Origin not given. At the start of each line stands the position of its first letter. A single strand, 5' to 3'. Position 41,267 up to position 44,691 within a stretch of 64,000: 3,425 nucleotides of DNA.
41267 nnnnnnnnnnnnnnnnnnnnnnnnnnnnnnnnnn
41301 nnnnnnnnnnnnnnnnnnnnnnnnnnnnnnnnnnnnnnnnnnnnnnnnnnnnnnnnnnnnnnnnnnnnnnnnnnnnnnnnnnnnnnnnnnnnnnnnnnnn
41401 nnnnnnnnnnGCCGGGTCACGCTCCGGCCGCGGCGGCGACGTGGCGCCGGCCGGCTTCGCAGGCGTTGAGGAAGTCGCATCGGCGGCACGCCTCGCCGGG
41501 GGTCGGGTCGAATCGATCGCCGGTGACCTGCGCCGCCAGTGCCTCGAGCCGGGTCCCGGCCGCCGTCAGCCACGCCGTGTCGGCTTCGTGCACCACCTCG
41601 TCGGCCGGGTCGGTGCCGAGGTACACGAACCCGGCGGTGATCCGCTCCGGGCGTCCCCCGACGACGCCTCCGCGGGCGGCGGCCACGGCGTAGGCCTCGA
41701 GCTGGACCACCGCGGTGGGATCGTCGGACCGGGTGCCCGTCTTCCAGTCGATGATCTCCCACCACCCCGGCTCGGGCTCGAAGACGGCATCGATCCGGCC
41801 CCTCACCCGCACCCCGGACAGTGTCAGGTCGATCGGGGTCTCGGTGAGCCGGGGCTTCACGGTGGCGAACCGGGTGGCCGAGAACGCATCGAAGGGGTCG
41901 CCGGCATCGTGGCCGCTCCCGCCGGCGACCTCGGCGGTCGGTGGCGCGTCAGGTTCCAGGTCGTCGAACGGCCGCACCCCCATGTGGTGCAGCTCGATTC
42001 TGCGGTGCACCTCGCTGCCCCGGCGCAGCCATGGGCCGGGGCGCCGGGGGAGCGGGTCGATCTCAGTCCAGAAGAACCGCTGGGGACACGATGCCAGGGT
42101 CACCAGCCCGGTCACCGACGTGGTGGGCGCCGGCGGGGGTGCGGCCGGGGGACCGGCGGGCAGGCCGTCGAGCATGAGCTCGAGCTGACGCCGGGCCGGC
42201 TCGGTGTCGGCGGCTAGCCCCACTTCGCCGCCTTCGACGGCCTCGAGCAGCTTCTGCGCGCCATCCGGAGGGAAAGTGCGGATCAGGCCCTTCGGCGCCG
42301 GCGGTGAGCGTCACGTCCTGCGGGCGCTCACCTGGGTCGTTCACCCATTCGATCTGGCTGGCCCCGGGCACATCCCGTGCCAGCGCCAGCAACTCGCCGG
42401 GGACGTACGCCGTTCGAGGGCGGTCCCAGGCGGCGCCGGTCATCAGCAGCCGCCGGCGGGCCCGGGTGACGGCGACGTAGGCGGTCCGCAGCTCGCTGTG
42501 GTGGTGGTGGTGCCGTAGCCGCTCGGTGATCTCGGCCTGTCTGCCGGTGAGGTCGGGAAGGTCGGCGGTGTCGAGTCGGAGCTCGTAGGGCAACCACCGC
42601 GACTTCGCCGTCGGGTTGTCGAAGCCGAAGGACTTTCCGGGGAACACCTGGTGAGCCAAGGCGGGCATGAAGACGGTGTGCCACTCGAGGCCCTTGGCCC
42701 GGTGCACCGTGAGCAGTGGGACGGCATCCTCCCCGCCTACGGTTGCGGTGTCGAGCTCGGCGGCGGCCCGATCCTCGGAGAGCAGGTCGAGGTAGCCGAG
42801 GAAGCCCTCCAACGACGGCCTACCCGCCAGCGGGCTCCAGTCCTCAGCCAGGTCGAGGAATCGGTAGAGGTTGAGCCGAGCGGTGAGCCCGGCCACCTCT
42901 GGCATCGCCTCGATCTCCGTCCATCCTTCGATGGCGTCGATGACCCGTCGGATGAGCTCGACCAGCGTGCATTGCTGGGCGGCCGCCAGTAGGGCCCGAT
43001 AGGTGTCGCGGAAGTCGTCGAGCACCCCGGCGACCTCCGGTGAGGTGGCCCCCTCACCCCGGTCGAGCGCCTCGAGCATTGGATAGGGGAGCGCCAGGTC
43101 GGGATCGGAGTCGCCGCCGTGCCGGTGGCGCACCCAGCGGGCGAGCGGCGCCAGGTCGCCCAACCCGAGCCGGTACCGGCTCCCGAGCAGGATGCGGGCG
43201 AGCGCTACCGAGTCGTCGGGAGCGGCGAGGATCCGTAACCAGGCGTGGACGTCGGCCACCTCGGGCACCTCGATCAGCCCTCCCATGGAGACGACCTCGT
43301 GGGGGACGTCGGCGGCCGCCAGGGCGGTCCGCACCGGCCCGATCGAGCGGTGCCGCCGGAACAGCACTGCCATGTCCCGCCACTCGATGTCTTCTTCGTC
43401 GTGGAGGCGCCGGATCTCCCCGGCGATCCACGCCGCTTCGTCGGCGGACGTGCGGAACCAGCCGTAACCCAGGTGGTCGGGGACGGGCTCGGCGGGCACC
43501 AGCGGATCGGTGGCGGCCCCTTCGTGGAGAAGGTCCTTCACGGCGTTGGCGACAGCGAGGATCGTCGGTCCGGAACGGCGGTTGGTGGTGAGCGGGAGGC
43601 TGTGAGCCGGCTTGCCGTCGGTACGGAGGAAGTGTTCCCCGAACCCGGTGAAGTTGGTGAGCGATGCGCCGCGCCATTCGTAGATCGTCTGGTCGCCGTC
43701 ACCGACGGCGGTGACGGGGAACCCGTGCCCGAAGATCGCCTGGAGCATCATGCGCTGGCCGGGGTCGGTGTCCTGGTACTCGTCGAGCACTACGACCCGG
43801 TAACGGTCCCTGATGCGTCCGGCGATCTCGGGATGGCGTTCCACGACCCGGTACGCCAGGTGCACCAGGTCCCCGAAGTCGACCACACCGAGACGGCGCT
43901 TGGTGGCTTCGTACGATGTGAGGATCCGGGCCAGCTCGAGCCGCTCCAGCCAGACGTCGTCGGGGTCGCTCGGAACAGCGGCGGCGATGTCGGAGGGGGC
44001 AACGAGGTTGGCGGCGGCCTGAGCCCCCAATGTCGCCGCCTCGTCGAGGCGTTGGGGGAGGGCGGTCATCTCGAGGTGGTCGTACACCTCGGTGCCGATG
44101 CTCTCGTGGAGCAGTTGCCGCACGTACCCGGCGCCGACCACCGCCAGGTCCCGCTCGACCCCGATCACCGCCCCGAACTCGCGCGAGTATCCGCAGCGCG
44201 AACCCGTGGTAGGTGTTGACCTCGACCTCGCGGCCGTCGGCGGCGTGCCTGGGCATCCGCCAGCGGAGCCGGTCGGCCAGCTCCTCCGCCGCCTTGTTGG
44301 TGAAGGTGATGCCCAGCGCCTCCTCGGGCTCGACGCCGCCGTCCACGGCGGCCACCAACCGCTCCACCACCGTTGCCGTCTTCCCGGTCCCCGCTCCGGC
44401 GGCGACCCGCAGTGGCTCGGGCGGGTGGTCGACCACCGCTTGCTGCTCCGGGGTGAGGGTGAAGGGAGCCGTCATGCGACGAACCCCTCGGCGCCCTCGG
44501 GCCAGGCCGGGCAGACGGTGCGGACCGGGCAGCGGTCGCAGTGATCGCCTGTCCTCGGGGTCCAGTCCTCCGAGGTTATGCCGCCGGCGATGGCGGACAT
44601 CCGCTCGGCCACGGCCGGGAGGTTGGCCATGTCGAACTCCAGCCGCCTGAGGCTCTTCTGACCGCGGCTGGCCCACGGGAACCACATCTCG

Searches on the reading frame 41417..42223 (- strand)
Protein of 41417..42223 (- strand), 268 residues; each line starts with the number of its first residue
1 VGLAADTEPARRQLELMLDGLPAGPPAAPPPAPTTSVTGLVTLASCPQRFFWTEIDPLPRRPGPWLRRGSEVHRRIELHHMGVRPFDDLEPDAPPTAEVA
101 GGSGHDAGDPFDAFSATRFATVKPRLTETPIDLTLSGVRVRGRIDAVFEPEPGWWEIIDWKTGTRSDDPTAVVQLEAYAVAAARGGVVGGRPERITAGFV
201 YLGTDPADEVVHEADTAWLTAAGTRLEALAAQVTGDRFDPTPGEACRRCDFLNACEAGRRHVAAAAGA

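Call 22: search_protein_families(library=pfam, proteins=[window:41417-42223:-], max_evalue=0.001)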
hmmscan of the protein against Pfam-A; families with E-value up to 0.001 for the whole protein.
window:41417-42223:- (268 aa): 1 family
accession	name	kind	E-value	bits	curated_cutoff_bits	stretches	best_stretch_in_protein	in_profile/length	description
PF12705.13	PDDEXK_1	-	1.8e-25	90.8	22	1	35-256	2-247/247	PD-(D/E)XK nuclease superfamily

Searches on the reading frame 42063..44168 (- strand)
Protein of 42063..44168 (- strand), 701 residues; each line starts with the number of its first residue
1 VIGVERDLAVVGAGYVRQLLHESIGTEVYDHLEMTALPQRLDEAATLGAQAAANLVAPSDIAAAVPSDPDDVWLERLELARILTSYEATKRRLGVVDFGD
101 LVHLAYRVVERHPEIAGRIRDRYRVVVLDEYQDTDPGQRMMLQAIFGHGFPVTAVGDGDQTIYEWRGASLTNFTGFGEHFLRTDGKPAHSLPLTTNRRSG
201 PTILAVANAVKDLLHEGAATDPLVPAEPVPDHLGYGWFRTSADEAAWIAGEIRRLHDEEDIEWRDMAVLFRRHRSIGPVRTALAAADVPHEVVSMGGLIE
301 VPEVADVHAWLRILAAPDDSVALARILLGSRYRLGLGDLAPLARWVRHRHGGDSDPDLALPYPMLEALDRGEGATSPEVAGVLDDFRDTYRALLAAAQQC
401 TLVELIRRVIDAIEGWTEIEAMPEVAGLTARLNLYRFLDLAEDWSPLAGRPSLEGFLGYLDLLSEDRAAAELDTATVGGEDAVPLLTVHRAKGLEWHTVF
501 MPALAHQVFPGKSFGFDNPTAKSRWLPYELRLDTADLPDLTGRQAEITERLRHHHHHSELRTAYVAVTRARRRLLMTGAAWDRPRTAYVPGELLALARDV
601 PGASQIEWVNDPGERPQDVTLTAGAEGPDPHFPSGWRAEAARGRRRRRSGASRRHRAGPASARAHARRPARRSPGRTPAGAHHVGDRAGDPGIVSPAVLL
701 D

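Call 22: search_protein_families(library=pfam, proteins=[window:42063-44168:-], max_evalue=0.001)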
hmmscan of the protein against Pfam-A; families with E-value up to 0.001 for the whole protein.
window:42063-44168:- (701 aa): 4 families
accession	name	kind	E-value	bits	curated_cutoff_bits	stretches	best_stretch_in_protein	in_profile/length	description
PF13361.12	UvrD_C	-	1.1e-31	111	25.6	2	471-577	282-346/350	UvrD-like helicase C-terminal domain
PF00580.27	UvrD-helicase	-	8.6e-26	91.6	23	1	51-180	145-270/271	UvrD/REP helicase N-terminal domain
PF13538.12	UvrD_C_2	-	9e-07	29.1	27.4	0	485-502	4-23/52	UvrD-like helicase C-terminal domain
PF13245.12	AAA_19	-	1.1e-05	26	25.1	1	121-164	90-132/134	AAA domain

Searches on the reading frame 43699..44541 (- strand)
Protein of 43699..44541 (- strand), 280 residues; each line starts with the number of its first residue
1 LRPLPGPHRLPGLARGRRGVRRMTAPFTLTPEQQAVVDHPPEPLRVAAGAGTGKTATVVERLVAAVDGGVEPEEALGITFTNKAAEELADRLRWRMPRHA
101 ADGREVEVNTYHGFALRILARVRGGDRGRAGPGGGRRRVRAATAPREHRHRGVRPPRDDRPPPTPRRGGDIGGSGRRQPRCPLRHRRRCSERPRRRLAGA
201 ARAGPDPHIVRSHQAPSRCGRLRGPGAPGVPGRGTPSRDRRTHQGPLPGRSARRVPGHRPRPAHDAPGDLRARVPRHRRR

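Call 48: search_protein_families(library=pfam, proteins=[window:43699-44541:-], max_evalue=0.01)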
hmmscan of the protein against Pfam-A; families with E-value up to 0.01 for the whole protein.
window:43699-44541:- (280 aa): 2 families
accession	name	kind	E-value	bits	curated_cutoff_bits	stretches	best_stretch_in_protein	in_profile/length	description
PF00580.27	UvrD-helicase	-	2.3e-21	77.1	23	1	29-121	1-92/271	UvrD/REP helicase N-terminal domain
PF13245.12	AAA_19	-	1.7e-08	35.1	25.1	1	38-114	8-71/134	AAA domain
